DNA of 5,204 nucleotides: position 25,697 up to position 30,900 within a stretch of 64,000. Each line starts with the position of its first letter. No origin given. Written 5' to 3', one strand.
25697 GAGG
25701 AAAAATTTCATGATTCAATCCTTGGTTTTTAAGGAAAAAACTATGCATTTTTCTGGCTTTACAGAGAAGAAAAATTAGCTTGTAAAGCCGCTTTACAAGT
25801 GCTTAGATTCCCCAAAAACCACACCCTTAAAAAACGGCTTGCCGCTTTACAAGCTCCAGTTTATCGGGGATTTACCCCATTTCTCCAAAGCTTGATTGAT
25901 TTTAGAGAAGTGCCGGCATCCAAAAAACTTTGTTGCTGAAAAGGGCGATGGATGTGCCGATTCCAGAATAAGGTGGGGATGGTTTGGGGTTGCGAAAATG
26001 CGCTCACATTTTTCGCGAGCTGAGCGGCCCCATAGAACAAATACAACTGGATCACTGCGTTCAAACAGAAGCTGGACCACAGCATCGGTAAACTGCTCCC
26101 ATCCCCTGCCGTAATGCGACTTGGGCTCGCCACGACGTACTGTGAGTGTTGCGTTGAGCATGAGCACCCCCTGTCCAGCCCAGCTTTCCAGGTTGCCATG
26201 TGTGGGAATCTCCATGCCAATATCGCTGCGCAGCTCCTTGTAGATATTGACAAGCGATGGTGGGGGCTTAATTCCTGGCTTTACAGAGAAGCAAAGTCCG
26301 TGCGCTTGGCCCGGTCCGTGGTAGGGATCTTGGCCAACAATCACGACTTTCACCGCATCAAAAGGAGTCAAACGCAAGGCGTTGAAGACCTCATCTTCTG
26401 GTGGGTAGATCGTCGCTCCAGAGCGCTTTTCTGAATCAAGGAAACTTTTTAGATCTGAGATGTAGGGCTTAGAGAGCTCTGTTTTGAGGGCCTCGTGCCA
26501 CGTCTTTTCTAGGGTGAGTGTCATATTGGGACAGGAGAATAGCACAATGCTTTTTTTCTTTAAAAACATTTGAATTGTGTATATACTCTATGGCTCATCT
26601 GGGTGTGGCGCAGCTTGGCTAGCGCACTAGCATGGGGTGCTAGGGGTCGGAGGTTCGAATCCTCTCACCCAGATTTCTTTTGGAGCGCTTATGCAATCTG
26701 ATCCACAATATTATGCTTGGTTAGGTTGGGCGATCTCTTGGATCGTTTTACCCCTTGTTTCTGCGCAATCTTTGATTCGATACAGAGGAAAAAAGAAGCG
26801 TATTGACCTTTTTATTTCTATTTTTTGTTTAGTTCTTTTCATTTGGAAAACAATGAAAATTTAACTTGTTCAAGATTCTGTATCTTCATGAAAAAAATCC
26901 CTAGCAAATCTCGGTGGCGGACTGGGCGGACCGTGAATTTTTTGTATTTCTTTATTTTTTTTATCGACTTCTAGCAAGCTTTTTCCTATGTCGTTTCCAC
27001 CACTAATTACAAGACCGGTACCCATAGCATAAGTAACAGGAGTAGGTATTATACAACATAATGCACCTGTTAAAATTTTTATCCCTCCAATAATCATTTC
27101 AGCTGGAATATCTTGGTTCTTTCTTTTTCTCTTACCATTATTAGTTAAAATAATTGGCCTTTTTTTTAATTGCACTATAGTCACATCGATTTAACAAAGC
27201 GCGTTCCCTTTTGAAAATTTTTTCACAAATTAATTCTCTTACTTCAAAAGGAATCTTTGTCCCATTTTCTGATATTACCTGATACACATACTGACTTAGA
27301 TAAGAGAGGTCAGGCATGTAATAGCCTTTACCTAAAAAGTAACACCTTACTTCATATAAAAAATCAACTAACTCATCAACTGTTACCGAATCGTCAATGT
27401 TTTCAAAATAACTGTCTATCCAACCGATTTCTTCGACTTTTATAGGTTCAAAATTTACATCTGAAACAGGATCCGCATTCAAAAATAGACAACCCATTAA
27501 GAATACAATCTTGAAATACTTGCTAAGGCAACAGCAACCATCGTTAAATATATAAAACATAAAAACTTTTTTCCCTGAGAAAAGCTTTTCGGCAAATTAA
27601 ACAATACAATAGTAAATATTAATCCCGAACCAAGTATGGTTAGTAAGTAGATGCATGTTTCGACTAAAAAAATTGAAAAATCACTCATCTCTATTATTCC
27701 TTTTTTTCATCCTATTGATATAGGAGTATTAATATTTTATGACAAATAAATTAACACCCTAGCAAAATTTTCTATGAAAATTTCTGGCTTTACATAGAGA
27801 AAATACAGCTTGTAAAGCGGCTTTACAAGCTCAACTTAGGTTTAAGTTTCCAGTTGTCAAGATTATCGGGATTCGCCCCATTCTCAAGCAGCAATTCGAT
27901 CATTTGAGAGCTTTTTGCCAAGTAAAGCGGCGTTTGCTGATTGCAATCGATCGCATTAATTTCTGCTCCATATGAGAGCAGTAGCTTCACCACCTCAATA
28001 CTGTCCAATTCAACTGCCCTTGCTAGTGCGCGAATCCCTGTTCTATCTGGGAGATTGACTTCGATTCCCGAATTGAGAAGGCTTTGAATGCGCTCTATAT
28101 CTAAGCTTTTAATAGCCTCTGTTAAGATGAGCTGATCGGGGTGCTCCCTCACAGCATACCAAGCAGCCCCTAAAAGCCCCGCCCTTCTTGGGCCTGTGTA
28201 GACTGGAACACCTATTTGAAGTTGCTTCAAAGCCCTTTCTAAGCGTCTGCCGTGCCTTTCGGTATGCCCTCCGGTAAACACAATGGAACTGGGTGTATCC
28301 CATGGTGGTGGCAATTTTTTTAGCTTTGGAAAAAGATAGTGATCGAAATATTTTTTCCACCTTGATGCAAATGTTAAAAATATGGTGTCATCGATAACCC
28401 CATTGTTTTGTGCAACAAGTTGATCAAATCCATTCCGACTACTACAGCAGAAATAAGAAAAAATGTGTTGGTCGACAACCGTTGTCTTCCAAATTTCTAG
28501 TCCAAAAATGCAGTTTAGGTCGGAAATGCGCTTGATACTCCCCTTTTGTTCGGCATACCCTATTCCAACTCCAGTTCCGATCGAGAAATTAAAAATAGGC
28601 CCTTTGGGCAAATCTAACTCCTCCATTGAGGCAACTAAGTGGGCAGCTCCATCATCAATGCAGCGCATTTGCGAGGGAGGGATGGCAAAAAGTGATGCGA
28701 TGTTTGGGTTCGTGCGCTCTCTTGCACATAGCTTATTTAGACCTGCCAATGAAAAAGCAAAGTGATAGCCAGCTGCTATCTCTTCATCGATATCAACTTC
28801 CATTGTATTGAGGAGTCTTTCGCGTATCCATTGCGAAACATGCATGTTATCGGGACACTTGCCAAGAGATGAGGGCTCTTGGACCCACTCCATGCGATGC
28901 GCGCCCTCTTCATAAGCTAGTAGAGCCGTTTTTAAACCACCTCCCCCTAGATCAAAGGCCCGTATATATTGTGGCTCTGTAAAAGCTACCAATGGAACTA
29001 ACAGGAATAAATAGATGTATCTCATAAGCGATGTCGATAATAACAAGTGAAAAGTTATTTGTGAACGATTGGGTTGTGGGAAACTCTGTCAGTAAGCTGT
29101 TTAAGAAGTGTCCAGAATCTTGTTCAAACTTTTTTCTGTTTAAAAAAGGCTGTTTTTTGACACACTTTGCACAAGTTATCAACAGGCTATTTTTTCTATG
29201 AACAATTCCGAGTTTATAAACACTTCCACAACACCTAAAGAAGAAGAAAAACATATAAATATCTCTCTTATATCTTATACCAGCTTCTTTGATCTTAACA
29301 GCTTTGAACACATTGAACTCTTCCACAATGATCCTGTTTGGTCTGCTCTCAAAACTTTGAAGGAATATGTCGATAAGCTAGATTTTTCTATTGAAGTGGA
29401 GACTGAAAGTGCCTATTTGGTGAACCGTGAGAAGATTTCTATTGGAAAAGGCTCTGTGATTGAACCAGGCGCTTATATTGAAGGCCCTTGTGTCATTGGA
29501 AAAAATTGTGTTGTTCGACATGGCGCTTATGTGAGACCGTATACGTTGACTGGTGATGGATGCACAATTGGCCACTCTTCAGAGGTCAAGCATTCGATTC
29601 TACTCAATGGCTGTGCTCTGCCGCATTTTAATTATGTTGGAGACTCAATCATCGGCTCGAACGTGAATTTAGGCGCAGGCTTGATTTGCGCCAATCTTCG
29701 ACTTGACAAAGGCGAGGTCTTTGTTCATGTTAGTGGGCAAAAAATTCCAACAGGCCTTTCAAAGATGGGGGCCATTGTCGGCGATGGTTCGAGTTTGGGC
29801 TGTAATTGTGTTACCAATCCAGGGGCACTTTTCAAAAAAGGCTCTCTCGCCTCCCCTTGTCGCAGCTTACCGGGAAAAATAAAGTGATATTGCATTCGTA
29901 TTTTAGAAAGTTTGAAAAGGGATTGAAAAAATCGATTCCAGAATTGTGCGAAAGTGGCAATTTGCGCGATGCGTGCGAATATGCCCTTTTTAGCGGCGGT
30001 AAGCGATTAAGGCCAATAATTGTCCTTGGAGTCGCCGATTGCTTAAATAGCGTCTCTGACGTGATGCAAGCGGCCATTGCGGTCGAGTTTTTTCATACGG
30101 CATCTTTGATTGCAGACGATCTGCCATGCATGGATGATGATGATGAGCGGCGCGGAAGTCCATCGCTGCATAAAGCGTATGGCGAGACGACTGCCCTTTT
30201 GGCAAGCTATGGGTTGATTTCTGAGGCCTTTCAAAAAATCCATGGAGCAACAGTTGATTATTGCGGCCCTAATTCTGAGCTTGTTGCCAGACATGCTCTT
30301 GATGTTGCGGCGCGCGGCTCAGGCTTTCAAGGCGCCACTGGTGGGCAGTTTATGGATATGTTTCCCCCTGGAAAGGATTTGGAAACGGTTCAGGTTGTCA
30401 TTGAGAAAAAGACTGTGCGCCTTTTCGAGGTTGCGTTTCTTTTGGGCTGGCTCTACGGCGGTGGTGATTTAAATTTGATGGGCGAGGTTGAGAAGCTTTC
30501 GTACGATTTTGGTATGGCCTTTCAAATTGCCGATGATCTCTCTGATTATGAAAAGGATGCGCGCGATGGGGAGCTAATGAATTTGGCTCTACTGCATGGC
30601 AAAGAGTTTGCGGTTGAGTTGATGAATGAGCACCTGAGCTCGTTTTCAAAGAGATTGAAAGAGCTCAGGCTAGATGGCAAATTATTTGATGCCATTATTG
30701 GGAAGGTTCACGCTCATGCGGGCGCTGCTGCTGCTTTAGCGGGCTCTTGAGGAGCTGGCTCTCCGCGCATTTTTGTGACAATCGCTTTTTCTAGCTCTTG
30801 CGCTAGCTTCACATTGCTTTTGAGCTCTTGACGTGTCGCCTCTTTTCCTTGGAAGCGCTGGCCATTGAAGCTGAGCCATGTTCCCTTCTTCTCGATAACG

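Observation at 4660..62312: Hyper-abundant word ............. in genes and spacers, with an uptake-signal-like (DUS/USS-like) distribution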

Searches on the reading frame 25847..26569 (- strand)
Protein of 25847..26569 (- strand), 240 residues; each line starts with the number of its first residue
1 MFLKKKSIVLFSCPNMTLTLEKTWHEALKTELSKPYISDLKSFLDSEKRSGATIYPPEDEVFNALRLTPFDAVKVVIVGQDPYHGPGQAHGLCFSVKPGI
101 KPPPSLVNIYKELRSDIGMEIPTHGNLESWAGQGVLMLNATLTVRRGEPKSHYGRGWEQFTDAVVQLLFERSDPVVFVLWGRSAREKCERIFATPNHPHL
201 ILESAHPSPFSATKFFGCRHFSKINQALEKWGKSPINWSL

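Call 6: search_protein_families(library=ncbifam, proteins=[window:25847-26569:-])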
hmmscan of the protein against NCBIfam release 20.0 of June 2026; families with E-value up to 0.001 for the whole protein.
window:25847-26569:- (240 aa): 5 families
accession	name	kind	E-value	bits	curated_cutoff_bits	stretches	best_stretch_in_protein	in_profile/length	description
NF003589.0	PRK05254.1-2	equivalog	1.1e-96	322.9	223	1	17-240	4-225/227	uracil-DNA glycosylase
NF003592.0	PRK05254.1-5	equivalog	1.5e-91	306.2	162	1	18-239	3-221/225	uracil-DNA glycosylase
TIGR00628.1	ung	equivalog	4.8e-81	271.7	185.75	1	22-231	2-208/210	uracil-DNA glycosylase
NF003591.1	PRK05254.1-4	equivalog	1.3e-75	253.6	237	1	21-228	2-206/208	uracil-DNA glycosylase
NF003588.0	PRK05254.1-1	equivalog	6e-67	225.5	143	1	19-240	9-224/225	uracil-DNA glycosylase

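Call 8: find_encoding_contigs(protein=window:25847-26569:-, flank=10000, max_places=6)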
Protein window:25847-26569:- (240 aa): no gene with exactly this product is on record in the collection.

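Call 28: search_solved_structures(query=window:25847-26569:-, show_alignments=2, max_evalue=1e-20)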
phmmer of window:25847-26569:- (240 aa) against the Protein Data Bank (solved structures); distinct sequences matched with E-value up to 1e-20: 43.
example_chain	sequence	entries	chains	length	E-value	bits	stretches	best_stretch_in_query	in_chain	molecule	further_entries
3zoq_A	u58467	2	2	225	6.8e-80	271.4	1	19-239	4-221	URACIL-DNA GLYCOSYLASE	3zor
3tr7_A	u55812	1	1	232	1.9e-79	270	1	17-240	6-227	Uracil-DNA glycosylase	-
2boo_A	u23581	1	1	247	8.8e-79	267.8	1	16-240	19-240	URACIL-DNA GLYCOSYLASE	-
3ufm_A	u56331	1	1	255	9.8e-79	267.6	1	16-240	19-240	Uracil-DNA glycosylase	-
4uqm_A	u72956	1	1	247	6e-78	265.1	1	16-240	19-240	URACIL-DNA GLYCOSYLASE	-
2jhq_A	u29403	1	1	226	8.7e-75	254.7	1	22-239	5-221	URACIL DNA-GLYCOSYLASE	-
8ail_I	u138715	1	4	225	9.3e-74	251.3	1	19-239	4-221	Uracil-DNA glycosylase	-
1eug_A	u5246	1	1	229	4.1e-73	249.2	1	21-238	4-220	PROTEIN (GLYCOSYLASE)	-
1lqg_A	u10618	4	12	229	5.6e-73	248.8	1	21-238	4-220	URACIL-DNA GLYCOSYLASE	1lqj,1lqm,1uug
3uf7_A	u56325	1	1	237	6.3e-73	248.6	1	21-238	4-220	Uracil-DNA glycosylase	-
1eui_A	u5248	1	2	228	7.2e-73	248.4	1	21-238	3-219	URACIL-DNA GLYCOSYLASE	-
2eug_A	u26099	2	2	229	2e-72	247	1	21-238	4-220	PROTEIN (GLYCOSYLASE)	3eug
1flz_A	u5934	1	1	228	2.6e-72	246.6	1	21-238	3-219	URACIL-DNA GLYCOSYLASE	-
4eug_A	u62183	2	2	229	5.3e-72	245.6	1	21-238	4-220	PROTEIN (GLYCOSYLASE)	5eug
2uug_A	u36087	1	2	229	9.8e-72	244.7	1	21-238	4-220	URACIL-DNA GLYCOSYLASE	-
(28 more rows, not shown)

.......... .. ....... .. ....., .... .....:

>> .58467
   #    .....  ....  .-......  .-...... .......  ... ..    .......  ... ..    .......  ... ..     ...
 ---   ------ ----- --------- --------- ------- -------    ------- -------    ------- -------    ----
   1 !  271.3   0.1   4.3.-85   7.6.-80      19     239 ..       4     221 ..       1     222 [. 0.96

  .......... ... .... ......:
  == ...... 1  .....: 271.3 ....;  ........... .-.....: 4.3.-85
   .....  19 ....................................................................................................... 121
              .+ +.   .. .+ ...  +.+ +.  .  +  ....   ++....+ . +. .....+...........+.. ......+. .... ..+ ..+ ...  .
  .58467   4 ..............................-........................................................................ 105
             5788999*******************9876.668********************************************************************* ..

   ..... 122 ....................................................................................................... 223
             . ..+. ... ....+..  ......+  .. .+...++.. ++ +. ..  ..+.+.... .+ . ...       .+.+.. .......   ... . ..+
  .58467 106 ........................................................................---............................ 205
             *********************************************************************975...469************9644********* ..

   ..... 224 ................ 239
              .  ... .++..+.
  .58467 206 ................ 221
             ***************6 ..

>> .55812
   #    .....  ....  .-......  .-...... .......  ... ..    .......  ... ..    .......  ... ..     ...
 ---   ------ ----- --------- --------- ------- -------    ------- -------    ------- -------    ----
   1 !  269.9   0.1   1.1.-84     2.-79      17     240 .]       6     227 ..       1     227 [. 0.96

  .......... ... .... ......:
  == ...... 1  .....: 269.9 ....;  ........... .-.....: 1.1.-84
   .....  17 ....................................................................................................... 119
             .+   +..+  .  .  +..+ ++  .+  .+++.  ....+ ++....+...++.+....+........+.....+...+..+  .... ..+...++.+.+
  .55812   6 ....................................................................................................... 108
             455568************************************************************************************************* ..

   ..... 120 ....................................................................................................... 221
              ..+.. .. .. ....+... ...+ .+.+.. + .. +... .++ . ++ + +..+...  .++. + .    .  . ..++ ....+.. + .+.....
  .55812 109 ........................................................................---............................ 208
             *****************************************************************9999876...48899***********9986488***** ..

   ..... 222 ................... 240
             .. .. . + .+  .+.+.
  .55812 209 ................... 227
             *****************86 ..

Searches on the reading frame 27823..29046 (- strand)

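Call 15: search_protein_families(library=ncbifam, proteins=[window:27823-29046:-], max_evalue=0.00001)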
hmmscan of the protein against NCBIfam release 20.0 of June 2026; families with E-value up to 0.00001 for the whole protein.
window:27823-29046:- (407 aa): 2 families
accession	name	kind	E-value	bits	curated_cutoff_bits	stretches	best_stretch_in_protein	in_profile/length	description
NF043023.1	T4SS_AnkH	equivalog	1.1e-08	34.3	600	1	311-392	6-123/467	Dot/Icm T4SS effector AnkH/LegA3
NF043029.1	T4SS_AnkY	equivalog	1.6e-07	30.2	600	1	309-385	463-539/543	Dot/Icm T4SS effector AnkY/LegA9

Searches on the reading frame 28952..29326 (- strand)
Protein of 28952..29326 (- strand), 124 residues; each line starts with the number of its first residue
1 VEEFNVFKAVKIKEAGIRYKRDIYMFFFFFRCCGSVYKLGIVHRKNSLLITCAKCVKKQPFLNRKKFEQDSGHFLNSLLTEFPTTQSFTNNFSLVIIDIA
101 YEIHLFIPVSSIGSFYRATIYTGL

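Call 80: search_protein_families(library=pfam, proteins=[window:28952-29326:-], max_evalue=0.001)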
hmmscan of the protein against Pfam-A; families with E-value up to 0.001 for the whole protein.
window:28952-29326:- (124 aa): 0 families

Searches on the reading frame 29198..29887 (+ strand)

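Call 15: search_protein_families(library=ncbifam, proteins=[window:29198-29887:+], max_evalue=0.00001)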
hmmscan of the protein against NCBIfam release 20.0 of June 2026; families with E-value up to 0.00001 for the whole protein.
window:29198-29887:+ (229 aa): 19 families
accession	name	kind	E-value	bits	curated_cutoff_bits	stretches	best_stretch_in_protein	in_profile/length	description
TIGR03992.1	Arch_glmU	subfamily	2.2e-52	178.3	292.1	1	48-220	218-389/393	bifunctional sugar-1-phosphate nucleotidylyltransferase/acetyltransferase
NF041173.1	Sug_nt_acttase_Thmprot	equivalog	1.5e-40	139.4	600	1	48-210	218-379/405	bifunctional sugar-1-phosphate nucleotidylyltransferase/acetyltransferase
TIGR03991.1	alt_bact_glmU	hypoth_equivalog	1.4e-24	87.1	225.3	1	79-213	201-333/394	UDP-N-acetylglucosamine diphosphorylase/glucosamine-1-phosphate N-acetyltransferase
NF010934.1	PRK14354.1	equivalog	6.8e-16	57.8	450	1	110-167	326-383/447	bifunctional UDP-N-acetylglucosamine diphosphorylase/glucosamine-1-phosphate N-acetyltransferase GlmU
TIGR01173.1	glmU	equivalog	5.3e-14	51.9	366.85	1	79-167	297-384/452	bifunctional UDP-N-acetylglucosamine diphosphorylase/glucosamine-1-phosphate N-acetyltransferase GlmU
NF010940.0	PRK14360.1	equivalog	1.6e-13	50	602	1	98-167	314-383/452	bifunctional UDP-N-acetylglucosamine diphosphorylase/glucosamine-1-phosphate N-acetyltransferase GlmU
NF010933.0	PRK14353.1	equivalog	1.8e-12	46.6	505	1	78-166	285-372/453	bifunctional UDP-N-acetylglucosamine diphosphorylase/glucosamine-1-phosphate N-acetyltransferase GlmU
NF010936.0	PRK14356.1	equivalog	7.5e-12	44.9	666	1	82-167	307-391/456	bifunctional UDP-N-acetylglucosamine diphosphorylase/glucosamine-1-phosphate N-acetyltransferase GlmU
TIGR01208.1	rmlA_long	equivalog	1.3e-11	44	320.25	1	77-158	252-331/353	glucose-1-phosphate thymidylyltransferase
NF010935.0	PRK14355.1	equivalog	2.3e-11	43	718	2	110-166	333-389/459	bifunctional UDP-N-acetylglucosamine diphosphorylase/glucosamine-1-phosphate N-acetyltransferase GlmU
NF010937.0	PRK14357.1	equivalog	2.4e-11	43.2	658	1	114-168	323-377/448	bifunctional UDP-N-acetylglucosamine diphosphorylase/glucosamine-1-phosphate N-acetyltransferase GlmU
NF006986.0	PRK09451.1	equivalog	3.8e-11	42.5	725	1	80-167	301-387/456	bifunctional UDP-N-acetylglucosamine diphosphorylase/glucosamine-1-phosphate N-acetyltransferase GlmU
NF010932.0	PRK14352.1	equivalog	3.8e-11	42.3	611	1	98-168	325-395/488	bifunctional UDP-N-acetylglucosamine diphosphorylase/glucosamine-1-phosphate N-acetyltransferase GlmU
NF010938.0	PRK14358.1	equivalog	8.1e-10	37.8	500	1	81-167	307-392/481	bifunctional N-acetylglucosamine-1-phosphate uridyltransferase/glucosamine-1-phosphate acetyltransferase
NF052502.1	man1P_GTase_Rv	exception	2.9e-08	33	440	1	42-161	208-327/352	mannose-1-phosphate guanylyltransferase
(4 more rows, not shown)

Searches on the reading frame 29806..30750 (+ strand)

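Call 15: search_protein_families(library=ncbifam, proteins=[window:29806-30750:+], max_evalue=0.00001)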
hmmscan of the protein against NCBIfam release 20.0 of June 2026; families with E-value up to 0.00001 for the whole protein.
window:29806-30750:+ (314 aa): 16 families
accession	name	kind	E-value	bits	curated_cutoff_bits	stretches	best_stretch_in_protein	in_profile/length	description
NF045485.1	FPPsyn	subfamily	2.8e-49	167.8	275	1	33-252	5-224/288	farnesyl diphosphate synthase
NF045685.1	GGPPSynCrtE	equivalog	5.8e-38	130.6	460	1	35-248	13-225/293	geranylgeranyl diphosphate synthase CrtE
NF040698.1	IdsA_Meth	equivalog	6.6e-32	111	468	1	28-252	6-226/328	short chain isoprenyl diphosphate synthase IdsA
NF041169.1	f2_encap_cargo4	exception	2.2e-29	102.8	450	1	63-245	48-222/334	family 2 encapsulin nanocompartment cargo protein polyprenyl transferase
NF041003.1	GGPP_syn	equivalog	4.4e-29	101.6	500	1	30-246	3-217/326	geranylgeranyl diphosphate synthase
NF007877.0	PRK10581.1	equivalog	2.5e-28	99.1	321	1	30-248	8-228/299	(2E,6E)-farnesyl diphosphate synthase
NF040789.2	gerfarn_diphsyn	equivalog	1.4e-21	77.1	560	1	48-248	29-239/345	geranylfarnesyl diphosphate synthase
NF040627.1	GFPS_Meth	equivalog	2.4e-21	76.4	600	1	33-248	9-210/285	geranylfarnesyl diphosphate synthase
NF045628.1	HxpDPsynlarge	equivalog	4.5e-21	75.2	500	1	34-252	6-211/311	hexaprenyl-diphosphate synthase large subunit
TIGR02748.1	GerC3_HepT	equivalog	6.2e-18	65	456.55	1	33-249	13-216/319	heptaprenyl diphosphate synthase component II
NF008140.0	PRK10888.1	equivalog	4.1e-17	62.5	412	1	58-253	37-221/323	octaprenyl diphosphate synthase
NF045549.1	GGPPsyn_IdsB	equivalog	2.5e-16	59.6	475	1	63-245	63-238/346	geranylgeranyl diphosphate synthase IdsB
NF040936.1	hexpp_archaea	equivalog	2e-14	53.6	400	1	62-283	38-246/275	hexaprenyl pyrophosphate synthase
NF042417.1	NPPPS_Mycobact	equivalog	4e-14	52.4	600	1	54-254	45-234/335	nonaprenyl/(2E,6E)-farnesyl/geranylgeranyl diphosphat synthase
TIGR02749.1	prenyl_cyano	equivalog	1.1e-12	47.7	383.2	1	53-137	32-118/322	solanesyl diphosphate synthase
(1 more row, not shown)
